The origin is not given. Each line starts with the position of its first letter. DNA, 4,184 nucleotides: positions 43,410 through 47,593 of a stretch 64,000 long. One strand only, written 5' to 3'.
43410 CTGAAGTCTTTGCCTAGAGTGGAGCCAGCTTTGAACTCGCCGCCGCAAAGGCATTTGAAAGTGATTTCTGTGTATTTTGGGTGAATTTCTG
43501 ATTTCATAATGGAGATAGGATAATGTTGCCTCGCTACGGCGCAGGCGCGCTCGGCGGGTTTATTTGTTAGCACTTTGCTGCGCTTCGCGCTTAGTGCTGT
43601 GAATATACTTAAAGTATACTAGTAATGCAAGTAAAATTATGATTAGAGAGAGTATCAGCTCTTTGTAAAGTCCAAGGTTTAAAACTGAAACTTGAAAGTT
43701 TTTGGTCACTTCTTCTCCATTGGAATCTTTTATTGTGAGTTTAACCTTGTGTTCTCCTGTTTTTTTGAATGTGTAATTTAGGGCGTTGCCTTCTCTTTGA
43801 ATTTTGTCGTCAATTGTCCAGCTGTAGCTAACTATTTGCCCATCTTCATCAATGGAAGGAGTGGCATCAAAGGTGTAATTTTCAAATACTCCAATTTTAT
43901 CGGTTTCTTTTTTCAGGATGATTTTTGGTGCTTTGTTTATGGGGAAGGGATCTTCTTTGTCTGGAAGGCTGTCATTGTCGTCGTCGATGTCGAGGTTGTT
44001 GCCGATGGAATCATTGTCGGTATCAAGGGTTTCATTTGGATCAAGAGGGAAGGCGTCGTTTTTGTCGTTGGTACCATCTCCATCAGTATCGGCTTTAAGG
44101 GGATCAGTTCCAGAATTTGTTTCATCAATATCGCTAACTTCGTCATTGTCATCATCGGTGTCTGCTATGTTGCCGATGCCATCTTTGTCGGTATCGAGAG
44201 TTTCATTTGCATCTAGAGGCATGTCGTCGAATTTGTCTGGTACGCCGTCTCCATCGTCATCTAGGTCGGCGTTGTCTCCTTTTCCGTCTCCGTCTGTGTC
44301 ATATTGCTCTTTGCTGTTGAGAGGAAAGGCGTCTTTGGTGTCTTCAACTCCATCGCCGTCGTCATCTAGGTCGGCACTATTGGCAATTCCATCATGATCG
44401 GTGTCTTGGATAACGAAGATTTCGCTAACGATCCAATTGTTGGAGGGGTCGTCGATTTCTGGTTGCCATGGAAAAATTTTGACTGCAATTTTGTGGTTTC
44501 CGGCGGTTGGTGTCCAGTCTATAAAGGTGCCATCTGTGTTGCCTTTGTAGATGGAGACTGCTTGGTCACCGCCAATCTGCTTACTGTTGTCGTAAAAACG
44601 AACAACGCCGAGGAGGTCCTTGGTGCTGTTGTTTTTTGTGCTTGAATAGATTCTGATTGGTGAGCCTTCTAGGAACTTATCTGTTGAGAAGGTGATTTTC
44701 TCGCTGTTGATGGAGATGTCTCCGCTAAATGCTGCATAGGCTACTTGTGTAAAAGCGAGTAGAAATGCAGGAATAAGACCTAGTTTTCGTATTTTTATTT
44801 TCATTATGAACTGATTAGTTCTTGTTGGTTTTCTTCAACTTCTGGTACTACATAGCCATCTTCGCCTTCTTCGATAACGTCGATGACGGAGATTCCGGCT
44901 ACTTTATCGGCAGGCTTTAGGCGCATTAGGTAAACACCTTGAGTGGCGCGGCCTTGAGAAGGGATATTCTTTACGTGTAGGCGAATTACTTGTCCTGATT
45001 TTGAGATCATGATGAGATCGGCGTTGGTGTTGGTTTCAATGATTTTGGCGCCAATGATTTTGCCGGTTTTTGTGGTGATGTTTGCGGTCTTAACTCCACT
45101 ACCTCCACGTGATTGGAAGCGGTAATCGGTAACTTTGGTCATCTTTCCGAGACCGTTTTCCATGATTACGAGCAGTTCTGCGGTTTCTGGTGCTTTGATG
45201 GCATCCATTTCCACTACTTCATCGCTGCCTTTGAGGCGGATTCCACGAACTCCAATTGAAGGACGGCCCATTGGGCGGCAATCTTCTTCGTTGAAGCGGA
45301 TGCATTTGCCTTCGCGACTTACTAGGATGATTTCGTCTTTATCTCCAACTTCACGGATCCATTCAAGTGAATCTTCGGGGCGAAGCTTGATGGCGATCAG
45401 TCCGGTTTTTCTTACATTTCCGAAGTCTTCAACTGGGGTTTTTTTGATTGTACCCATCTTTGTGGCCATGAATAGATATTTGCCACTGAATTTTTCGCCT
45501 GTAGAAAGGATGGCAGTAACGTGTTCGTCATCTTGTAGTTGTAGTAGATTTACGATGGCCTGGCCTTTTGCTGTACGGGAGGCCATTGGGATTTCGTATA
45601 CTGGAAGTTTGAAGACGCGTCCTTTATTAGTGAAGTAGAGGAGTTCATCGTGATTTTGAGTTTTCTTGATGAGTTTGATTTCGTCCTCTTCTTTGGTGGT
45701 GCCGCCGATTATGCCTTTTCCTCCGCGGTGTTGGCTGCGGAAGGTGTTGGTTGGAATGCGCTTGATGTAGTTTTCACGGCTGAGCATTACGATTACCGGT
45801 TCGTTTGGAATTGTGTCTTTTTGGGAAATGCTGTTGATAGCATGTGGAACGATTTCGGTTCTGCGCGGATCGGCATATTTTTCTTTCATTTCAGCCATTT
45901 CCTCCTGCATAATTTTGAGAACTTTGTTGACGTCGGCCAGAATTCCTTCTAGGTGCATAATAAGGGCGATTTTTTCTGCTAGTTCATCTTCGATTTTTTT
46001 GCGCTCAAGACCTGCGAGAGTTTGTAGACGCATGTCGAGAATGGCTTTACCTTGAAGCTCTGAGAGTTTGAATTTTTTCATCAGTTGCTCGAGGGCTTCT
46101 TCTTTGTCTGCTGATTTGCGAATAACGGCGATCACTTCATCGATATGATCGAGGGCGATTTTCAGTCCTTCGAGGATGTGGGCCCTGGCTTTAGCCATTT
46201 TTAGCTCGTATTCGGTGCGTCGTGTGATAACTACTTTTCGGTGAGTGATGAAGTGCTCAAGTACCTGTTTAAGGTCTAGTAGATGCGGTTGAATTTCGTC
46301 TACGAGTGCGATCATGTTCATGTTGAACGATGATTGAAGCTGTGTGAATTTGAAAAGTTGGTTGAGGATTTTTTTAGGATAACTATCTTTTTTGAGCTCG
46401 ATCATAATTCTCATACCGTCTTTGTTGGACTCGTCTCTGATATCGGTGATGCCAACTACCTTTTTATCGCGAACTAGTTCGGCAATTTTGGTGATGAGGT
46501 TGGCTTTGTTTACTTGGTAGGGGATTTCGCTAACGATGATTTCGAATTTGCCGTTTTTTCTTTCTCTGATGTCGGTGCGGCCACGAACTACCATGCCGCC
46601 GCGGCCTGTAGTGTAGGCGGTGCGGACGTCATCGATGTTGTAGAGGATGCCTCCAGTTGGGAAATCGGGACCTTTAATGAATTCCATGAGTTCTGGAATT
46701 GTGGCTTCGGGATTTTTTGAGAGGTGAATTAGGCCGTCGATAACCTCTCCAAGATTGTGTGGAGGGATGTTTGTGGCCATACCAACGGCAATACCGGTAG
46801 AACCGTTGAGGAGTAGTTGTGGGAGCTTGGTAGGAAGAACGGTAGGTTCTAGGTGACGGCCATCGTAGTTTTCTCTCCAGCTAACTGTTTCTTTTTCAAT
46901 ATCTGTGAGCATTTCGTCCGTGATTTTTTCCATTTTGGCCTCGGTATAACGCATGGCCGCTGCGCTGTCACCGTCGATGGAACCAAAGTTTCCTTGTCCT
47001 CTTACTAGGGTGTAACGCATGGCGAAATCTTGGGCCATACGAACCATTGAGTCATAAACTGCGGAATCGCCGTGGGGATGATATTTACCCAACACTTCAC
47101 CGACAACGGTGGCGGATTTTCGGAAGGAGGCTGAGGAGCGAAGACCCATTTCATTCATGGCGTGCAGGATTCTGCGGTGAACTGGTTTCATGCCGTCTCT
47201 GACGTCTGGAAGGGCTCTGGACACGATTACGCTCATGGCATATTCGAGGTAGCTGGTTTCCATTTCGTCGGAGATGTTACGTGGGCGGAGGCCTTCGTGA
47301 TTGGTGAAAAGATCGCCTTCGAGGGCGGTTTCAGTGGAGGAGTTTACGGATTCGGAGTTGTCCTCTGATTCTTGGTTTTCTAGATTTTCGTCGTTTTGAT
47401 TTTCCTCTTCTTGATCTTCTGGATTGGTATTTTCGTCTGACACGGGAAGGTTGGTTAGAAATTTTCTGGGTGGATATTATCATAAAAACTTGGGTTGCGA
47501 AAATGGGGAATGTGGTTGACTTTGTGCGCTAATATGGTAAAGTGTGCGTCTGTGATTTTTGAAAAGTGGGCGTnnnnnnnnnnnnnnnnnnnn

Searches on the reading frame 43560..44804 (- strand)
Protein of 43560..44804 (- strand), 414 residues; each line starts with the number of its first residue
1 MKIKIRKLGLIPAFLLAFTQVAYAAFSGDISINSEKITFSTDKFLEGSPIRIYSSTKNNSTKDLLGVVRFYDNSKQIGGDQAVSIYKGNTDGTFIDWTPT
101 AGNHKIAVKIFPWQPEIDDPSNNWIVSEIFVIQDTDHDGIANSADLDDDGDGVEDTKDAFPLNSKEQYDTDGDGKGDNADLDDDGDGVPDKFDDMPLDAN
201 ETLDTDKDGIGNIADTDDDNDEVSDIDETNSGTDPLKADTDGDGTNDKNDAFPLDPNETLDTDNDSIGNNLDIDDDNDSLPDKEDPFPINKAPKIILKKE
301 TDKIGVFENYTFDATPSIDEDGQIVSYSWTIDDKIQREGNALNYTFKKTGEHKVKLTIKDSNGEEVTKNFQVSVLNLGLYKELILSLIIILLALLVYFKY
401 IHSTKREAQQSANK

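Call 11: search_protein_families(library=pfam, proteins=[window:43560-44804:-])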
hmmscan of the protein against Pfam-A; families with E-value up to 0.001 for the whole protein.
window:43560-44804:- (414 aa): 4 families
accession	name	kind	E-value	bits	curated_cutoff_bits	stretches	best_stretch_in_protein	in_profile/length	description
PF18911.6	PKD_4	-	2.1e-13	50.5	27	1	290-374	1-85/85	PKD domain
PF00801.26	PKD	-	6.5e-09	36.1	23.5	1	309-365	16-72/80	PKD domain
PF02412.23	TSP_3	-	1.2e-07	31.7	25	0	169-201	2-34/36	Thrombospondin type 3 repeat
PF16820.11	PKD_3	-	7.2e-06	26.2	26.3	1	292-361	1-67/68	PKD-like domain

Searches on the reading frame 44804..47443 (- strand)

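Call 11: search_protein_families(library=pfam, proteins=[window:44804-47443:-])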
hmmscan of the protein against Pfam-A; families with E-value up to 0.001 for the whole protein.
window:44804-47443:- (879 aa): 2 families
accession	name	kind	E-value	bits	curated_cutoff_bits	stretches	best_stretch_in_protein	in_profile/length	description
PF00521.26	DNA_topoisoIV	-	5.4e-163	543.3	31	1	76-516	1-431/432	DNA gyrase/topoisomerase IV, subunit A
PF03989.18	DNA_gyraseA_C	-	4.5e-61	202.5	27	6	809-854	2-47/48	DNA gyrase C-terminal domain, beta-propeller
